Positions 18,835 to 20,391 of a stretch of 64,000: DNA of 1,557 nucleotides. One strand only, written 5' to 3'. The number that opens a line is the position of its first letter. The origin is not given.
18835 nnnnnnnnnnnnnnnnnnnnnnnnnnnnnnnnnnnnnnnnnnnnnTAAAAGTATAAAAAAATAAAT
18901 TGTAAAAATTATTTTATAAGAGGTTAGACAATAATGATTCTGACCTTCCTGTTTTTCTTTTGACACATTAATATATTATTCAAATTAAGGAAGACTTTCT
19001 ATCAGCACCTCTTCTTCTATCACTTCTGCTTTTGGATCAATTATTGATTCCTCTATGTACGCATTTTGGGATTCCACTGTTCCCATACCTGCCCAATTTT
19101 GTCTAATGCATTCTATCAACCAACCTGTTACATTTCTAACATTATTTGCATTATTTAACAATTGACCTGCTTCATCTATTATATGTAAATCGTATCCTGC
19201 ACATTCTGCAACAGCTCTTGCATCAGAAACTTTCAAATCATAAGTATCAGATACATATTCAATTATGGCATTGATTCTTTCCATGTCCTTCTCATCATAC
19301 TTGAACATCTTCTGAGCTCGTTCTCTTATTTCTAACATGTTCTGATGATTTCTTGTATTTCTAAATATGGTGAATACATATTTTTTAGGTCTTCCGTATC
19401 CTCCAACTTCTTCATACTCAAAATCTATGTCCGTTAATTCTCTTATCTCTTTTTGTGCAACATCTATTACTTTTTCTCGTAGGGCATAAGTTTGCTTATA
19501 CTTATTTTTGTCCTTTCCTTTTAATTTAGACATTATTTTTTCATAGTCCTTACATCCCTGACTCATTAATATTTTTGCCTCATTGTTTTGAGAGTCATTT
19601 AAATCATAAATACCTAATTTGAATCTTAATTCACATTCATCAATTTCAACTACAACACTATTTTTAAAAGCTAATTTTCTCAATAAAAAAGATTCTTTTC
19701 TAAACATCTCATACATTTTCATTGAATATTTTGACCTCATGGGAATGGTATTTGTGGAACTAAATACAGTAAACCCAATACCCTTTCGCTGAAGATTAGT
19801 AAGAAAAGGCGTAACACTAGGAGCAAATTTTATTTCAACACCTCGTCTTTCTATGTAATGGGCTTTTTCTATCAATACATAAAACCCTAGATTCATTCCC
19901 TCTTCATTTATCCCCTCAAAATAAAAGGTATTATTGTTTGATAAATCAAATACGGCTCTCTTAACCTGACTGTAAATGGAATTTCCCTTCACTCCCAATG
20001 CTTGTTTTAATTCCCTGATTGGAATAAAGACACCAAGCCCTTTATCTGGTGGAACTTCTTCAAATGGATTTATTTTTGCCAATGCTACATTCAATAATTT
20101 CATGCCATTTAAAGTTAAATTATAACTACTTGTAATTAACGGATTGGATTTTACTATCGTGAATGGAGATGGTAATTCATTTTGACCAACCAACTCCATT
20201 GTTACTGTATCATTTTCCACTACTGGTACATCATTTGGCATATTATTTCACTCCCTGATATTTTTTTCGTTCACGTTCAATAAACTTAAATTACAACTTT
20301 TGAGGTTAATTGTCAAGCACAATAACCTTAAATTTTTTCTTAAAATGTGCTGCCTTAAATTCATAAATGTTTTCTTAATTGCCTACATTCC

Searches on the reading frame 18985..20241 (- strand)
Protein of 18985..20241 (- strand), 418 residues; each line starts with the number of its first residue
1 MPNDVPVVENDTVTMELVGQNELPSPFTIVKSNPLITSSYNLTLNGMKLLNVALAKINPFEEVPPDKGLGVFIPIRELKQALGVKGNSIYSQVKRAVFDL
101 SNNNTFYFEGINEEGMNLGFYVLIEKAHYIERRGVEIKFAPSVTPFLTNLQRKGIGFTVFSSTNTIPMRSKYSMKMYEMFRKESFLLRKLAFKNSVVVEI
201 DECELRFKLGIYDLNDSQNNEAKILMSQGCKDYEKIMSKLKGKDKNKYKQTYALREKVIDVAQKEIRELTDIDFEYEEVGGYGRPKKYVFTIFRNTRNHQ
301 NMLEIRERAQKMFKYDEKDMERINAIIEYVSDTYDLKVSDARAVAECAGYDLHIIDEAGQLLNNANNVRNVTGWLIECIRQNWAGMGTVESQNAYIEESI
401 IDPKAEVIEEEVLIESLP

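Call 11: search_protein_families(library=pfam, proteins=[window:18985-20241:-], max_evalue=0.001)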
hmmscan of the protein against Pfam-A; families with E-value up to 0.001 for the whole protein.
window:18985-20241:- (418 aa): 2 families
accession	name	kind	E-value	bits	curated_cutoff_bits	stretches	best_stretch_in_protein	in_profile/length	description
PF01051.27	Rep3_N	-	7e-26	91.7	22.4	1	29-180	2-140/141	Initiator Replication protein, WH1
PF21205.3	Rep3_C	-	2.7e-09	37.6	21.1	1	246-292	13-59/59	Initiator Rep protein, WH2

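Call 14: find_encoding_contigs(protein=window:18985-20241:-, flank=10000, max_places=6)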
Protein window:18985-20241:- (418 aa): 11 contigs read that carry it; 6 places shown.
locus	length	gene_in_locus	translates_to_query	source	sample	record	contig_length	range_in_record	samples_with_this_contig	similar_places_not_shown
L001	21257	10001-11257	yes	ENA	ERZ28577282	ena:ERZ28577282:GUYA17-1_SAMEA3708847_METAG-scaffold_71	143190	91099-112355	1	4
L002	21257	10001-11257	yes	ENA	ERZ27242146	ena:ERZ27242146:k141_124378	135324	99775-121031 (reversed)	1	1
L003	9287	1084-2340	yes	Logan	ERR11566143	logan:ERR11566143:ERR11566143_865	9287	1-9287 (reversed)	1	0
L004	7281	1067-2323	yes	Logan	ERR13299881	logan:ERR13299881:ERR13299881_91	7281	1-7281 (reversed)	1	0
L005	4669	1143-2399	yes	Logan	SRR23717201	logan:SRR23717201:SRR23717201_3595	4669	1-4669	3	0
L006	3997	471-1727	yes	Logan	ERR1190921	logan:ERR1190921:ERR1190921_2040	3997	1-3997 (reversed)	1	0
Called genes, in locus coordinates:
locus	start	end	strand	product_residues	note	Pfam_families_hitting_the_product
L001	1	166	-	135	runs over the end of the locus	-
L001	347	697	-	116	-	-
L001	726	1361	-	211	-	PF09643:YopX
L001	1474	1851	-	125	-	PF14213:DUF4325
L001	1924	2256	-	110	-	PF05534:HicB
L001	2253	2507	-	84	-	PF07927:HicA_toxin (weak)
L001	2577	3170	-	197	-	-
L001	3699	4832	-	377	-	PF12965:DUF3854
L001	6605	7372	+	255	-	PF00142:Fer4_NifH (weak), PF01656:CbiA, PF02374:ArsA_ATPase, PF09140:MipZ (weak), PF10609:ParA, PF13614:AAA_31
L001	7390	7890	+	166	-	-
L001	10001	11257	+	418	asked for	PF01051:Rep3_N, PF21205:Rep3_C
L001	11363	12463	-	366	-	PF02899:Phage_int_SAM_1 (faint), PF00589:Phage_integrase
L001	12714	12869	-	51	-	-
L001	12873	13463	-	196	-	-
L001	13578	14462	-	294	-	PF00041:fn3 (weak)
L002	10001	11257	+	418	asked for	PF01051:Rep3_N, PF21205:Rep3_C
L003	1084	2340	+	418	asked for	PF01051:Rep3_N, PF21205:Rep3_C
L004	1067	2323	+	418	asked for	PF01051:Rep3_N, PF21205:Rep3_C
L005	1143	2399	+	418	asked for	PF01051:Rep3_N, PF21205:Rep3_C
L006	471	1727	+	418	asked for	PF01051:Rep3_N, PF21205:Rep3_C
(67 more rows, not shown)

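Call 16: search_dna_similar(query=window:18985-20241:-, collection=plasmids, mode=protein, max_rows=20)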
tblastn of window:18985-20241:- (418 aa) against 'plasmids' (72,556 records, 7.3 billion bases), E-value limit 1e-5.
Records with a match: 561; places in all: 594; records where one place covers at least 80% of the query: 35.
Best place of each record, by identity: <60% 561.
By first word of the organism name: Acinetobacter 309; Pseudomonas 36; Clostridium 35; Moraxella 34; Erwinia 32; Lactococcus 22; Bacillus 10; Thiothrix 7; Klebsiella 7; Chondrinema 6; and 33 more.
By predicted mobility (MOB-suite, as given by PLSDB): non-mobilizable 375; mobilizable 139; conjugative 47.
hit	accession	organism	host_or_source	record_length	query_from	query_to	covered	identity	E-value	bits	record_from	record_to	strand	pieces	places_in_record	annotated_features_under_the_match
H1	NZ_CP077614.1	Clostridium estertheticum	single colony,bovine feces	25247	17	403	93%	25.4%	2e-16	89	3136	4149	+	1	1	replication initiation protein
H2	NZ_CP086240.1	Clostridium estertheticum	single colony,bovine feces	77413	27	395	88%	25.5%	7e-13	78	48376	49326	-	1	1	replication initiation protein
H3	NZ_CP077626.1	Clostridium estertheticum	single colony,bovine feces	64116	27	395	88%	25.5%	1e-11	74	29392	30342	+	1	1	replication initiation protein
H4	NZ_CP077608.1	Clostridium tagluense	single colony,lamb meat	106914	27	383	85%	26.2%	3e-13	79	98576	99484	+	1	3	replication initiation protein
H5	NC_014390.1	Butyrivibrio proteoclasticus B316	-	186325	31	383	84%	26.3%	1e-17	93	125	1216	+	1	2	replication initiation protein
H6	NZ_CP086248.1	Clostridium sp. CF011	single colony,bovine feces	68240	23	395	89%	24.8%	1e-14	84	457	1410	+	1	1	replication initiation protein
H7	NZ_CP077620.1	Clostridium estertheticum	single colony,bovine feces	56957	27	395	88%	25.1%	2e-11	74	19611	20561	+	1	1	replication initiation protein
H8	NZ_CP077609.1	Clostridium tagluense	single colony,lamb meat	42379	27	385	86%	25.5%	2e-12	77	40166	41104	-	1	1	replication initiation protein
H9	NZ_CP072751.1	Thiothrix fructosivorans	cell culture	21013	24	394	89%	24.7%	1e-11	74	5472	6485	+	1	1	replication initiation protein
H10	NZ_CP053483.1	Thiothrix subterranea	cell culture,underground horizons of a ...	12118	24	375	84%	25.8%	3e-12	76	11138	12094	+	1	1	none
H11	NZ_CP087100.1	Clostridium estertheticum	single colony,Vacuum packed lamb meat ...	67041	27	395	88%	24.5%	4e-10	69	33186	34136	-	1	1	replication initiation protein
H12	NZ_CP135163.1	Roseburia sp. 831b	Sus scrofa domesticus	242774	31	383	84%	25.6%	2e-15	86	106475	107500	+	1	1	replication initiation protein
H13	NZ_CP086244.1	Clostridium estertheticum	single colony,bovine feces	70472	23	395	89%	23.9%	8e-14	81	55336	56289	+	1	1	replication initiation protein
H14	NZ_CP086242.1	Clostridium estertheticum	single colony,bovine feces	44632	27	395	88%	24.2%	7e-13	78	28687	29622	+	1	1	replication initiation protein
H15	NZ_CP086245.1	Clostridium estertheticum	single colony,bovine feces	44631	27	395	88%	24.2%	7e-13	78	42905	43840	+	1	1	replication initiation protein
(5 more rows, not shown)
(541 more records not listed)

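Call 31: find_related_loci(query=window:18985-20241:-, collection=genome_contigs, flank=10000)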
Query window:18985-20241:- (418 aa) in genome_contigs; peptide patterns used: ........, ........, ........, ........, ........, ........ (x = any residue, [..] = any of these).
31 stretches matched a pattern, but none encodes a relative of the query by tblastn (E <= 1e-3).

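Call 32: find_homologous_proteins(query=window:18985-20241:-, max_evalue=1e-10)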
Query window:18985-20241:- (418 aa): 4 proteins with E <= 1e-10 among 4163 candidates.
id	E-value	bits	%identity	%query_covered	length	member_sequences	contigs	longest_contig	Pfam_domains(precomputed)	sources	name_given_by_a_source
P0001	1.1e-272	922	99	100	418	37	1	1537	PF01051.28,PF21205.4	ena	-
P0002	3.5e-245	831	92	95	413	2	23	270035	PF01051.28,PF21205.4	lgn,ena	-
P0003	1.0e-148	514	58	95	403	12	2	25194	PF01051.28,PF21205.4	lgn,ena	-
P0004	1.1e-113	398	49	95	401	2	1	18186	PF01051.28,PF21205.4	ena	-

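Call 33: find_encoding_contigs(protein=P0002, flank=10000, max_places=5)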
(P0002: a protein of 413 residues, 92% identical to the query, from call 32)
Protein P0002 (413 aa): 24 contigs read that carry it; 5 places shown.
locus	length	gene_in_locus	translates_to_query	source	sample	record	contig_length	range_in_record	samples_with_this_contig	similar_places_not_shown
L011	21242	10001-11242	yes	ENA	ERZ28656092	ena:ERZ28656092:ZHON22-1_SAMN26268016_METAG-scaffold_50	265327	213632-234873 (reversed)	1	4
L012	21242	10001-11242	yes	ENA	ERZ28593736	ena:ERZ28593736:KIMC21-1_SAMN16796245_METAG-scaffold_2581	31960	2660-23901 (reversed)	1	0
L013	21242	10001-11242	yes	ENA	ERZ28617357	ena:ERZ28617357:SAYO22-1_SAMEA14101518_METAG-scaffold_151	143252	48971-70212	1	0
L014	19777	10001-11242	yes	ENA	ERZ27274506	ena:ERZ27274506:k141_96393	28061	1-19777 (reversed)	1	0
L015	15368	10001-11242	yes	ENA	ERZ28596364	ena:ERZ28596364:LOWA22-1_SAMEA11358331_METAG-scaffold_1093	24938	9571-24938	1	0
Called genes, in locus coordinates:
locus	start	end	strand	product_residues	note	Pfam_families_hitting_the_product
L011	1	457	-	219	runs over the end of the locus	PF09643:YopX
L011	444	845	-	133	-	-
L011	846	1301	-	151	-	-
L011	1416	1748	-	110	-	PF05534:HicB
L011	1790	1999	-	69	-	-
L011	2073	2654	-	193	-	-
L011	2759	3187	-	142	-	PF00692:dUTPase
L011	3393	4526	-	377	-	PF12965:DUF3854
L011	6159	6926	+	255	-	PF00142:Fer4_NifH, PF01656:CbiA, PF02374:ArsA_ATPase, PF09140:MipZ (weak), PF10609:ParA, PF13614:AAA_31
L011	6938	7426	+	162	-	-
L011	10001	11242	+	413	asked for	PF01051:Rep3_N, PF21205:Rep3_C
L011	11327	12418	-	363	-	PF02899:Phage_int_SAM_1 (weak), PF00589:Phage_integrase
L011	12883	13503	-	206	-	-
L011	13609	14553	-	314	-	-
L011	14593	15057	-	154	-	PF04002:RadC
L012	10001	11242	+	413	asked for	PF01051:Rep3_N, PF21205:Rep3_C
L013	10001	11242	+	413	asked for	PF01051:Rep3_N, PF21205:Rep3_C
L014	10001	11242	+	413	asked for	PF01051:Rep3_N, PF21205:Rep3_C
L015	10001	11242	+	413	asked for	PF01051:Rep3_N, PF21205:Rep3_C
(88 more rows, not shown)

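Call 34: find_encoding_contigs(protein=P0003, flank=10000, max_places=4)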
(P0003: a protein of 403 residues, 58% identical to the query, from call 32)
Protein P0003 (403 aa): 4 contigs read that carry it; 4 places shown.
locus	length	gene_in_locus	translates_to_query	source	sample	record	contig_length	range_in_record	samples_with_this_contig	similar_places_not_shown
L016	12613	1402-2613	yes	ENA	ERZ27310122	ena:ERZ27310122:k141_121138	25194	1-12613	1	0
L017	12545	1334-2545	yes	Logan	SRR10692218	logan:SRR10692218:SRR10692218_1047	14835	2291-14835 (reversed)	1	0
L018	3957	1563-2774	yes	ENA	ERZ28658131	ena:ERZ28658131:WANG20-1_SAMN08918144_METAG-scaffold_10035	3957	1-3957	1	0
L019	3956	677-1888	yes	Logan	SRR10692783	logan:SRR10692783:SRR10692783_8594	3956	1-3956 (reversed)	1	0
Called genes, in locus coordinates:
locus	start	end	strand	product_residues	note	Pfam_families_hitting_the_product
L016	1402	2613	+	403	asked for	PF01051:Rep3_N, PF21205:Rep3_C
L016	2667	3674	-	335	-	PF02534:T4SS-DNA_transf, PF12696:TraG-D_C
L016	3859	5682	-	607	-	PF00078:RVT_1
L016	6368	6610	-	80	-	-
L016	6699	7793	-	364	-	PF02899:Phage_int_SAM_1 (faint), PF00589:Phage_integrase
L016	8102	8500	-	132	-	-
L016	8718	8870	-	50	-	-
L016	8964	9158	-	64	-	-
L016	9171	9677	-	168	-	PF20037:DUF6440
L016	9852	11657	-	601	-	PF13229:Beta_helix (weak)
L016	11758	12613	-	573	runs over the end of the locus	-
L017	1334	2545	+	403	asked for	PF01051:Rep3_N, PF21205:Rep3_C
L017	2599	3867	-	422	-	PF02534:T4SS-DNA_transf, PF10412:TrwB_AAD_bind (faint), PF12696:TraG-D_C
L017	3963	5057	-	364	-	PF02899:Phage_int_SAM_1 (faint), PF00589:Phage_integrase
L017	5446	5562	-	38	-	-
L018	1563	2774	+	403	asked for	PF01051:Rep3_N, PF21205:Rep3_C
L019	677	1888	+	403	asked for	PF01051:Rep3_N, PF21205:Rep3_C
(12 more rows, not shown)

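Call 35: find_encoding_contigs(protein=P0004, flank=10000, max_places=4)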
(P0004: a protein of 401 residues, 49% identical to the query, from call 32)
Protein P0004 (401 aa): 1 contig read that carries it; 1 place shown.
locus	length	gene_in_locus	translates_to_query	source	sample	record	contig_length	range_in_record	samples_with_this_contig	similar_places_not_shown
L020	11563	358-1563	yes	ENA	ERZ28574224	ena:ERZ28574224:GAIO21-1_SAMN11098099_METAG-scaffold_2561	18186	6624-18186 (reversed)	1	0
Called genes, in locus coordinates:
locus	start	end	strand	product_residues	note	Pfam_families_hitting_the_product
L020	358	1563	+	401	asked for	PF01051:Rep3_N, PF21205:Rep3_C (weak)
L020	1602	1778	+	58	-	PF12873:DUF3825 (weak)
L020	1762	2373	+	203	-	PF12873:DUF3825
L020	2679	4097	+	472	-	PF02368:Big_2 (weak)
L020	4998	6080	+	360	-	-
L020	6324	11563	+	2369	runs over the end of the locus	-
